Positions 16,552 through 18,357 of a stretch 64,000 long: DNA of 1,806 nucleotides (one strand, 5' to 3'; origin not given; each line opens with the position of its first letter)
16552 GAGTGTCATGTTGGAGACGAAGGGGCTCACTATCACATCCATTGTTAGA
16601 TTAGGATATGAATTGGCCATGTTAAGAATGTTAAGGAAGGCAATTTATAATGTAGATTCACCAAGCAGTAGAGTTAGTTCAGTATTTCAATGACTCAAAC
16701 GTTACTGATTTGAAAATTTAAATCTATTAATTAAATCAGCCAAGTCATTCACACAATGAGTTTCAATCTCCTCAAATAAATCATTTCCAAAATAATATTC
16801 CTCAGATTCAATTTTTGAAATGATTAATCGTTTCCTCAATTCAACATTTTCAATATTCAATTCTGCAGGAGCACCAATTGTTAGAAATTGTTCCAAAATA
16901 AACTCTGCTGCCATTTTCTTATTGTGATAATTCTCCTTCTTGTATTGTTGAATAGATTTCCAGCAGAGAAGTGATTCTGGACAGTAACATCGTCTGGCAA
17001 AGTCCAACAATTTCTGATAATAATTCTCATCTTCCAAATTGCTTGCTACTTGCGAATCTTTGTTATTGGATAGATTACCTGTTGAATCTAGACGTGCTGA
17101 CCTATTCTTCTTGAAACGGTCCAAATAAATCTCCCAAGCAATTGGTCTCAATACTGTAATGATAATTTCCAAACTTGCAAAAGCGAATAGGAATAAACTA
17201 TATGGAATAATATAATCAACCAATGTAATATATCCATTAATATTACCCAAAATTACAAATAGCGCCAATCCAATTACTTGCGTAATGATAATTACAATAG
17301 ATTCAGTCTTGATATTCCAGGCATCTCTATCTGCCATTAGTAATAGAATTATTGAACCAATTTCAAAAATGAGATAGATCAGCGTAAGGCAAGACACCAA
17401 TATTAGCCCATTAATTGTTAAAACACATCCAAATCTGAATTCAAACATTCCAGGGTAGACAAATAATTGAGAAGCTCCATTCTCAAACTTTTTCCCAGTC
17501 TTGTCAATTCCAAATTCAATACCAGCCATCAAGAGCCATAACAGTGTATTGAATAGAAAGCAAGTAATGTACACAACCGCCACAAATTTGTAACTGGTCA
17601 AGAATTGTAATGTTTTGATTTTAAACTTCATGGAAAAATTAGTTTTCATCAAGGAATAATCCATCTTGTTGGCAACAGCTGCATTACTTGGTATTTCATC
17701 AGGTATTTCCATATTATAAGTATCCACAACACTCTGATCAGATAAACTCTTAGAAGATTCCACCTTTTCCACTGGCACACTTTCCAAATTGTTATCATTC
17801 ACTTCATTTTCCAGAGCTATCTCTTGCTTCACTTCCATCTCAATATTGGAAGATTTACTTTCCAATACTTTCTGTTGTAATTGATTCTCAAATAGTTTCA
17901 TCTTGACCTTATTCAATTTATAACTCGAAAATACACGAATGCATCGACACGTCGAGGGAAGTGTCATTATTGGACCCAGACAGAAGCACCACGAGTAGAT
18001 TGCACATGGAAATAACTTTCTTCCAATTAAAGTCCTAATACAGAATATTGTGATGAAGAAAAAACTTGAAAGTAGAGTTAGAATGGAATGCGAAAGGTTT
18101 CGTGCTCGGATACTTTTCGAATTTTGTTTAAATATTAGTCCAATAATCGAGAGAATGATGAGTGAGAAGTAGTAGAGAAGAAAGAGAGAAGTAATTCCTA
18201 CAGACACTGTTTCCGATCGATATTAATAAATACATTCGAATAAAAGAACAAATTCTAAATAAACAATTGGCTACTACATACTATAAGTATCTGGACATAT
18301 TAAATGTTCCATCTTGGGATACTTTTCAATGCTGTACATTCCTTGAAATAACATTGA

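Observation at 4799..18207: Two paralogous polytopic-membrane proteins with C-terminal RGS boxes, about 9 kb apart on opposite strands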

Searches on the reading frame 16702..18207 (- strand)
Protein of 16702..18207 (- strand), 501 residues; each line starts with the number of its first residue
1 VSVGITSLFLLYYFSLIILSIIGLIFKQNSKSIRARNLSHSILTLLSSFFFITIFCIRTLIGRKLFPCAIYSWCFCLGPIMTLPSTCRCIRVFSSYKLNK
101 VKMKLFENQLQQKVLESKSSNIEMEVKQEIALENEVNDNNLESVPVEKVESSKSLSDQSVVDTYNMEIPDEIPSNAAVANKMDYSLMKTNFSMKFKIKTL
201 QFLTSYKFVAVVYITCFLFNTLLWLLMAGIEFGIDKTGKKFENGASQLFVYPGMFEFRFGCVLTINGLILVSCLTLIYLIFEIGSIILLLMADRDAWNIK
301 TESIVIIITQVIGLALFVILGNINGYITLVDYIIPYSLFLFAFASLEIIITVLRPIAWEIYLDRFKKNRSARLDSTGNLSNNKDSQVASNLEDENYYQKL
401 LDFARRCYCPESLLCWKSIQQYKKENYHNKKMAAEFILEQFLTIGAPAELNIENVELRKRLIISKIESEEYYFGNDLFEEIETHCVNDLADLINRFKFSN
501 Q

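Call 3: search_protein_families(library=pfam, proteins=[window:16702-18207:-], max_evalue=1)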
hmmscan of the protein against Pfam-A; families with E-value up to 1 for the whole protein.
window:16702-18207:- (501 aa): 1 family
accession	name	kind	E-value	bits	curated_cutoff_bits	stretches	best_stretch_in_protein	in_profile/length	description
PF00615.24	RGS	-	0.00058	20.7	23.9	1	391-489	6-100/117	Regulator of G protein signaling domain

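Call 6: find_homologous_proteins(query=window:16705-18207:-)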
Query window:16705-18207:- (501 aa): 2 proteins with E <= 0.001 among 8000 candidates.
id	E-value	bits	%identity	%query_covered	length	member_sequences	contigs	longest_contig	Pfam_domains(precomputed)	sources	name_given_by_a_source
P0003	9.5e-273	923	100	84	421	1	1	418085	-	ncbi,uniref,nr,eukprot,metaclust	ncbi:predicted protein [Naegleria gruberi]|uniref:Predicted protein n=1 Tax=Naegleria gruberi TaxID=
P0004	1.9e-76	276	38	71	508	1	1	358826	-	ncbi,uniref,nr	ncbi:hypothetical protein FDP41_001330 [Naegleria fowleri]|uniref:Uncharacterized protein n=1 Tax=Na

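Call 17: find_encoding_contigs(protein=P0004, flank=6000, max_places=3)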
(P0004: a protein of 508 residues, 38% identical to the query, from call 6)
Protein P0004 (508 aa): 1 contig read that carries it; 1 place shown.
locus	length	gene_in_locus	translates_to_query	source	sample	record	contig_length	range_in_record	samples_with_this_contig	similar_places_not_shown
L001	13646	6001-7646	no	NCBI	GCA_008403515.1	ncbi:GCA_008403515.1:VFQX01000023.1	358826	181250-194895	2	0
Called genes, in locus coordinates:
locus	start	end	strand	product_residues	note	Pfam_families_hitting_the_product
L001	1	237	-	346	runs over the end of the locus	-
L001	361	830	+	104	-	-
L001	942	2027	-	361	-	-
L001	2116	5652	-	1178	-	PF01504:PIP5K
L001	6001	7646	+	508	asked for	-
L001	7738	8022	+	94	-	-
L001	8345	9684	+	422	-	PF00899:ThiF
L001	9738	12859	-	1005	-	PF00172:Zn_clus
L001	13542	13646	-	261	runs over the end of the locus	PF03061:4HBT (weak)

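Call 22: search_protein_families(library=pfam, proteins=[L001:7654-8019:+], max_evalue=1)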
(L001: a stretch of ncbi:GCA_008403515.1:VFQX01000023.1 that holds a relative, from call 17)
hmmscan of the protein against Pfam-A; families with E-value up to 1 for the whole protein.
L001:7654-8019:+ (122 aa): 1 family
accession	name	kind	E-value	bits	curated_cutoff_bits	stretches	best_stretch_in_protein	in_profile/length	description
PF00615.24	RGS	-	0.00098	19.9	23.9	1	7-74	22-92/117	Regulator of G protein signaling domain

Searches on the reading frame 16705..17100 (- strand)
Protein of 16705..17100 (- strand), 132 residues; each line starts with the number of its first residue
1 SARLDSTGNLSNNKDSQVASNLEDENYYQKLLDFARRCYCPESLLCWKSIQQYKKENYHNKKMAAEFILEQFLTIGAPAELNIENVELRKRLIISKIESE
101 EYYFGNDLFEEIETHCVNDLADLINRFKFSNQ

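Call 22: search_protein_families(library=pfam, proteins=[window:16705-17100:-], max_evalue=1)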
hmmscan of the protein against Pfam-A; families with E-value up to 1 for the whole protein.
window:16705-17100:- (132 aa): 3 families
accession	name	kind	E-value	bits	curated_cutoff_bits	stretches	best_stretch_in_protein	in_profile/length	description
PF00615.24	RGS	-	2.4e-05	25.1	23.9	1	22-121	6-101/117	Regulator of G protein signaling domain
PF14178.11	YppF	-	0.078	13.3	24.7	1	29-44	22-37/59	YppF-like protein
PF07167.19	PhaC_N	-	0.12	12.5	23.7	1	29-96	13-79/173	Poly-beta-hydroxybutyrate polymerase (PhaC) N-terminus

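Call 25: search_solved_structures(query=A3, max_evalue=1, show_alignments=2)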
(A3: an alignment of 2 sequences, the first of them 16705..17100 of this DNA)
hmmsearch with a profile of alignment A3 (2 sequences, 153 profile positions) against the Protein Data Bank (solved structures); distinct sequences matched with E-value up to 1: 15.
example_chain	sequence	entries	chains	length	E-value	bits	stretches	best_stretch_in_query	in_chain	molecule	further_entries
2dlr_A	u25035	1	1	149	0.0085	19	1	17-97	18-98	Regulator of G-protein signaling 10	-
2i59_A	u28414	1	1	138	0.012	18.5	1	19-97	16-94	Regulator of G-protein signaling 10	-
2ihb_B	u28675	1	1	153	0.013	18.5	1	18-97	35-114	Regulator of G-protein signalling 10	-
2crp_A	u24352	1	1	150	0.023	17.6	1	33-87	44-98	Regulator of G-protein signaling 5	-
4ekc_B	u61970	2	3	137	0.042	16.8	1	34-99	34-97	Regulator of G-protein signaling 2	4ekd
5do9_B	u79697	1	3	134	0.048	16.6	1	37-86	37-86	Regulator of G-protein signaling 8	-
2af0_A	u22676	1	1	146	0.048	16.6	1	34-99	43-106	Regulator of G-protein signaling 2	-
2ode_B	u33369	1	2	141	0.053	16.5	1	38-86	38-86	Regulator of G-protein signaling 8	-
2ihd_A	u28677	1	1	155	0.063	16.2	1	38-86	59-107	Regulator of G-protein signaling 8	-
6am3_X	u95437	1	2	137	0.066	16.1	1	33-85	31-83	Regulator of G-protein signaling 17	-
1zv4_X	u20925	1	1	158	0.086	15.8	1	33-85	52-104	Regulator of G-protein signaling 17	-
2ik8_B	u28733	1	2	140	0.35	13.8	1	35-86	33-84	Regulator of G-protein signaling 16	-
2bt2_A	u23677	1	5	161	0.43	13.5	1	35-86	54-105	REGULATOR OF G-PROTEIN SIGNALING 16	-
2es0_A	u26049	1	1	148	0.75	12.7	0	23-85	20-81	regulator of G-protein signalling 6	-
8dky_A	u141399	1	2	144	0.93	12.4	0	29-57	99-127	ABC transporter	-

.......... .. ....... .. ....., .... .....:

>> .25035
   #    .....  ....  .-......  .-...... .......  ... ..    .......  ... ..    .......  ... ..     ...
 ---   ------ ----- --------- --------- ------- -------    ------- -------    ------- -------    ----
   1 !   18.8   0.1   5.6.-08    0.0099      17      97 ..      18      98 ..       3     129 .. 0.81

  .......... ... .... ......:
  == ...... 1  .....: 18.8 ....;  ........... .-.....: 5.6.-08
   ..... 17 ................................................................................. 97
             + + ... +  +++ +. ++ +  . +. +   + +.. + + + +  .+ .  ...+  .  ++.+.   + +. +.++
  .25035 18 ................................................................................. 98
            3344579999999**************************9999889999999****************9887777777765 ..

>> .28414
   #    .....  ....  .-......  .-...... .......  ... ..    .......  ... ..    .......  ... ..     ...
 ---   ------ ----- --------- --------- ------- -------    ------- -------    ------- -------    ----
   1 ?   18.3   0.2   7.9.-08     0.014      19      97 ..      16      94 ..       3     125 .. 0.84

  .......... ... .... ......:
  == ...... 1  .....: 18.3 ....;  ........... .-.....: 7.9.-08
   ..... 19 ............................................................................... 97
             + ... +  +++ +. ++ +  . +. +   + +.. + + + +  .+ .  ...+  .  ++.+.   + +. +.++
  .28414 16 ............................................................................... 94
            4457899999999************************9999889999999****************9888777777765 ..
